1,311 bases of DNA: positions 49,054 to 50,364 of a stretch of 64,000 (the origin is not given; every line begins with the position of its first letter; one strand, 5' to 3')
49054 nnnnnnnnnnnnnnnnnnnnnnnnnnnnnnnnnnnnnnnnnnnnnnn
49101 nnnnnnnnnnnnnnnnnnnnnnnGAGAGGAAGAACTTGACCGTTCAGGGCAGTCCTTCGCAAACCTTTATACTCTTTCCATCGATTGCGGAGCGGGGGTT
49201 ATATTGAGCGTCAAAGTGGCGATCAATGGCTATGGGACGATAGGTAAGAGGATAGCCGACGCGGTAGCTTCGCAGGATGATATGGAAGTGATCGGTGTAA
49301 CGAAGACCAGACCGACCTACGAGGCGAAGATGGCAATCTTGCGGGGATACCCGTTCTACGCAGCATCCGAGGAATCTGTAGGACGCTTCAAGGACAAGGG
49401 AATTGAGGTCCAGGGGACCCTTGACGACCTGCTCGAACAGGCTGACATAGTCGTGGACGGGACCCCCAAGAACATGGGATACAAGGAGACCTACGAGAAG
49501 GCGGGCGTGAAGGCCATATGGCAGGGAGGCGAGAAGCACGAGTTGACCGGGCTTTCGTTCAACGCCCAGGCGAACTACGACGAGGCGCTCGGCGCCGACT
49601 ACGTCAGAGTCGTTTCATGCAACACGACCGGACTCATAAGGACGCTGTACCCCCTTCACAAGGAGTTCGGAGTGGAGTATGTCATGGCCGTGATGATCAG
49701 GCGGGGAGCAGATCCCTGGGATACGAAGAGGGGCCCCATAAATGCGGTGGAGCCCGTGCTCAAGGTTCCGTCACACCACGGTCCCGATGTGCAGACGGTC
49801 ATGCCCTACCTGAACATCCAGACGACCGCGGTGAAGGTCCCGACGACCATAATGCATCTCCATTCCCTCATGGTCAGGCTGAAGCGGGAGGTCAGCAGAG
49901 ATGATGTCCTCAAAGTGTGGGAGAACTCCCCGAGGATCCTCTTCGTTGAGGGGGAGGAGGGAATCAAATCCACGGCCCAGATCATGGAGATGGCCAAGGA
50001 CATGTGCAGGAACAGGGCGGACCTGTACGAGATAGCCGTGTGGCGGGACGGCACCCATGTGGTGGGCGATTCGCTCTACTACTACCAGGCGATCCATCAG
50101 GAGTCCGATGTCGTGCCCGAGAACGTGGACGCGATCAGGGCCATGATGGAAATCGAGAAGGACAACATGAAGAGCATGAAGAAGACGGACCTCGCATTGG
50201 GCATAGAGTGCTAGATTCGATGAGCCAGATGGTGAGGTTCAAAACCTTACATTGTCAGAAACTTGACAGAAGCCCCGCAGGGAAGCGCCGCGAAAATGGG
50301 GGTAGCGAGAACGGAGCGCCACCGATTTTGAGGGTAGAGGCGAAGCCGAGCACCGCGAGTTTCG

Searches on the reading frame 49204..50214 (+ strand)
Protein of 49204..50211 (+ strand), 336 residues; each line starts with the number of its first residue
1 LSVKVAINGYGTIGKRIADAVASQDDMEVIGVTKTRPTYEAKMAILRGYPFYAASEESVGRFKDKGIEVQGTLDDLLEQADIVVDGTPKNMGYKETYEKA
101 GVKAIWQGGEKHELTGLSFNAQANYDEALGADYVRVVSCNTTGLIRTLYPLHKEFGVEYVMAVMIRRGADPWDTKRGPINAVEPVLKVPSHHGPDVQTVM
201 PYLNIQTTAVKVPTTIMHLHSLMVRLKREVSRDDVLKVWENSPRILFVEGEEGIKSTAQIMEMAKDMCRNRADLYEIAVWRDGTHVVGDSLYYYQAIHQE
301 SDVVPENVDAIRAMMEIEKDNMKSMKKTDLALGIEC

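Call 7: find_related_loci(query=window:49213-50214:+, collection=genome_contigs, flank=10000)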
Query window:49213-50214:+ (333 aa) in genome_contigs; peptide patterns used: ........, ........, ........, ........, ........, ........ (x = any residue, [..] = any of these).
304 stretches matched a pattern; 90 encode a relative of the query (tblastn E <= 1e-3); the best 80 are kept; 80 distinct loci.
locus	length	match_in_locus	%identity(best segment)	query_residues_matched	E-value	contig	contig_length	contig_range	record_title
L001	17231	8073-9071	98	1-333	0e+0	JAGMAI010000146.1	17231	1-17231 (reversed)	MAG: Thermoplasmata archaeon isolate RS_14_3 ZL355.bin.3.fa_146, whole genome shotgun sequence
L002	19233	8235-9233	87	1-333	0e+0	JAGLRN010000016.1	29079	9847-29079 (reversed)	MAG: Thermoplasmata archaeon isolate RS_9_17 ROV157_9.bin.17.fa_16, whole genome shotgun sequence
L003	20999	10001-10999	86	1-333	0e+0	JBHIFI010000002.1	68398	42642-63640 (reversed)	MAG: Thermoplasmata archaeon isolate b1.sp2_bin.58 NODE_35_length_68398_cov_11.206751, whole genome shotgun sequence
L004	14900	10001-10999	71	1-331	6e-168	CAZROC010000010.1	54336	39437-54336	MAG TPA_asm: uncultured Thermoplasmata archaeon isolate SRP141559_co1_102 genome assembly, contig: NODE_147_length_54336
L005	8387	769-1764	70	1-332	3e-161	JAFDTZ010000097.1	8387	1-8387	MAG: Thermoplasmata archaeon isolate HAP25 k141_817439_length_8387_cov_10.8683, whole genome shotgun sequence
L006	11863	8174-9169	68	1-332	1e-159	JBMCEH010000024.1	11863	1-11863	MAG: Candidatus Natronoplasma sp. isolate C4M09_28 NODE_1689_length_11863_cov_7.713415, whole genome shotgun sequence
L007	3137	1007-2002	65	1-332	3e-163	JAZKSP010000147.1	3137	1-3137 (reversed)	MAG: Thermoplasmatota archaeon isolate NA-30cm_bin.7 NODE_3923_length_3137_cov_17.544776, whole genome shotgun sequence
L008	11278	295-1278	69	1-331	2e-155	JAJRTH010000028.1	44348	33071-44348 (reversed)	MAG: archaeon isolate Dive96_bin1.310 k141_1098583, whole genome shotgun sequence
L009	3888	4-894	73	35-331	1e-159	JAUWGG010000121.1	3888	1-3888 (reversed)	MAG: Methanobacteriota archaeon isolate CSMAG_2236 CSMAG_2236_k141_783790_length_3888_cov_6.4916, whole genome shotgun s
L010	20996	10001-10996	62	1-331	8e-146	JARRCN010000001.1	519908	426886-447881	MAG: Candidatus Methanomethylophilaceae archaeon isolate DJKA113_NP-J24_bin.23 scaffold_0, whole genome shotgun sequence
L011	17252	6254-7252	65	1-331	2e-144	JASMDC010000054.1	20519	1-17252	MAG: Candidatus Undinarchaeales archaeon isolate ETNP3_MAG_31 NODE_54_length_20519_cov_6.242736, whole genome shotgun se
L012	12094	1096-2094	62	1-331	3e-144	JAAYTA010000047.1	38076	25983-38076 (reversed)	MAG: Methanobacteriota archaeon isolate AS23ysBPME_60 90572_AS23, whole genome shotgun sequence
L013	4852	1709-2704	62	1-331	5e-145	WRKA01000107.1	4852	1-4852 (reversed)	MAG: Methanomassiliicoccaceae archaeon isolate Nt197P4bin30 JGI24705J35276_12233458, whole genome shotgun sequence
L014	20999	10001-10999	60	1-331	6e-141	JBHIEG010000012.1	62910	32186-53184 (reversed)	MAG: Candidatus Hydrothermarchaeota archaeon isolate b3.sp1_bin.60 NODE_47_length_62910_cov_9.746019, whole genome shotg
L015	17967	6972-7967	58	1-331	4e-137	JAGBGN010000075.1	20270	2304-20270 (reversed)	MAG: Candidatus Methanomethylophilaceae archaeon isolate RGIG9098 Water_deer_Rectum.Co__c844448, whole genome shotgun se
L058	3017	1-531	98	157-333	5e-119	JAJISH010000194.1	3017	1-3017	MAG: Thermoplasmatota archaeon isolate bin211 bin211_SWQ.59.16-18_bin.28.orig_194, whole genome shotgun sequence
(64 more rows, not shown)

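Call 28: search_protein_families(library=pfam, max_evalue=0.05, proteins=[L058:737-1408:+, L058:1475-2281:-, L058:2581-3015:-])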
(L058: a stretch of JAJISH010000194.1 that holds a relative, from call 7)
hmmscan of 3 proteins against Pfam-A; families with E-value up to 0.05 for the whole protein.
L058:737-1408:+ (223 aa): 5 families
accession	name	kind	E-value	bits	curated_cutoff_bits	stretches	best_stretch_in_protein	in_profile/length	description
PF03706.18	LPG_synthase_TM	-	0.0001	22.3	33.4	1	36-191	121-260/302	Lysylphosphatidylglycerol synthase TM region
PF24838.2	8xMP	-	0.0013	19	30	1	19-115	15-103/136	Octameric membrane protein family (8xMP)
PF16962.11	ABC_export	-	0.0039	16.2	29.7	0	34-87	156-209/531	Putative ABC exporter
PF16083.10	Phage_holin_3_3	-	0.0085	16.6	28.4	1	27-73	23-69/78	LydA holin phage, holin superfamily III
PF11368.13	DUF3169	-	0.0085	16.2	31.6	0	136-212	6-89/250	Protein of unknown function (DUF3169)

L058:1475-2281:- (268 aa): 2 families
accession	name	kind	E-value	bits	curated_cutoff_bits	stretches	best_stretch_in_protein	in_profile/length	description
PF08657.15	DASH_Spc34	-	0.015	15.3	26.7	1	181-258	193-272/280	DASH complex subunit Spc34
PF05145.17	AbrB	-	0.025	14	29.2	1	10-60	180-230/314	Transition state regulatory protein AbrB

L058:2581-3015:- (144 aa): 5 families
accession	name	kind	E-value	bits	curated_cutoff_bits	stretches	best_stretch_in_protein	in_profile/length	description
PF13676.11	TIR_2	-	2e-07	31.9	28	1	1-49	44-95/122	TIR domain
PF08937.16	ThsB_TIR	-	0.0064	17.3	21.2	1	4-45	55-96/100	Thoeris protein ThsB, TIR-like domain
PF14803.11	Zn_ribbon_Nudix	-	0.011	16.1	25.6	1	92-112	3-23/34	Nudix N-terminal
PF05014.21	Nuc_deoxyrib_tr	-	0.012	16.2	28.8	1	4-41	59-95/117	Nucleoside 2-deoxyribosyltransferase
PF24042.1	DUF7351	-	0.022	15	31.2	1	91-138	68-112/177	Domain of unknown function (DUF7351)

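Call 70: find_encoding_contigs(protein=window:49204-50211:+, flank=10000, max_places=10)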
Protein seq(336 aa) (336 aa): no gene with exactly this product is on record in the collection.

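Call 71: find_related_loci(query=window:49213-50214:+, collection=metagenome_contigs, flank=10000)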
Query window:49213-50214:+ (333 aa) in metagenome_contigs; peptide patterns used: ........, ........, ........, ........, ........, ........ (x = any residue, [..] = any of these).
228 stretches matched a pattern; 100 encode a relative of the query (tblastn E <= 1e-3); the best 80 are kept; 80 distinct loci.
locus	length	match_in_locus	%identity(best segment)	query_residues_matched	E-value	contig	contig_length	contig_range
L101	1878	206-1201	73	1-332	0e+0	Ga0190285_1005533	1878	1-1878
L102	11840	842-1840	71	1-331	5e-168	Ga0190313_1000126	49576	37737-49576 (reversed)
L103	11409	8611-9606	67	1-332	1e-157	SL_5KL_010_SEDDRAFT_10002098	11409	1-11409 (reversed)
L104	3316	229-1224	63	1-331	7e-153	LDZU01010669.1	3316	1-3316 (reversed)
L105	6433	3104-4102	62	1-331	1e-144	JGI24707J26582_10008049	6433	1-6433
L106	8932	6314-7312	65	1-331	2e-144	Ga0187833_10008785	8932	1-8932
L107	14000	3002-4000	65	1-331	2e-144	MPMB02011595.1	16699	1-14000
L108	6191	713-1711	61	1-331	1e-143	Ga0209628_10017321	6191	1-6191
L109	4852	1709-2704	62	1-331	4e-145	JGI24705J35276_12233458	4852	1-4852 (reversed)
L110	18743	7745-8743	62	1-331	3e-142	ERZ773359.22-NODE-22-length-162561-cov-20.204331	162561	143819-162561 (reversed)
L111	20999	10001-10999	62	1-331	3e-142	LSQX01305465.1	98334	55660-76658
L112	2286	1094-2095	60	1-331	3e-145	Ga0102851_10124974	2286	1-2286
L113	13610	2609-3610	61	2-331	3e-135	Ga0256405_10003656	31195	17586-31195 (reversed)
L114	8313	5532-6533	61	2-331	3e-135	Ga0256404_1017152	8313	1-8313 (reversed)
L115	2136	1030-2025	60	1-331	1e-136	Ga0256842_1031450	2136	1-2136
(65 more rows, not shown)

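Call 97: search_protein_families(library=padloc, max_evalue=0.001, proteins=[L058:737-1408:+, L058:1475-2281:-, L058:2581-3015:-])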
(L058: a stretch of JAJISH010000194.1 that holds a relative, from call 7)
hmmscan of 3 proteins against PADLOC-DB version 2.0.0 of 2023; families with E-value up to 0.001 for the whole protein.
L058:737-1408:+ (223 aa): 0 families

L058:1475-2281:- (268 aa): 0 families

L058:2581-3015:- (144 aa): 7 families
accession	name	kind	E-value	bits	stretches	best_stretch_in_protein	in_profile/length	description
PDLC00425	ThsB1|ThsB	-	2.3e-06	25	1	5-39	308-342/389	TIR-like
PDLC00436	ThsB1|ThsB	-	2.8e-05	21.7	1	3-36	87-120/183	TIR-like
PDLC00423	ThsB1|ThsB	-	3.2e-05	21.7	1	4-35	89-120/190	TIR-like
PDLC00419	ThsB1|ThsB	-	0.00032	18.6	1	2-35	78-111/165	TIR-like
PDLC00426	ThsB1|ThsB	-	0.00044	17.6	1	5-40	294-329/352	TIR-like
PDLC00433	ThsB1|ThsB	-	0.00092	17.3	0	4-50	56-102/164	TIR-like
PDLC00418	ThsB1|ThsB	-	0.00098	17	0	4-44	60-100/155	TIR-like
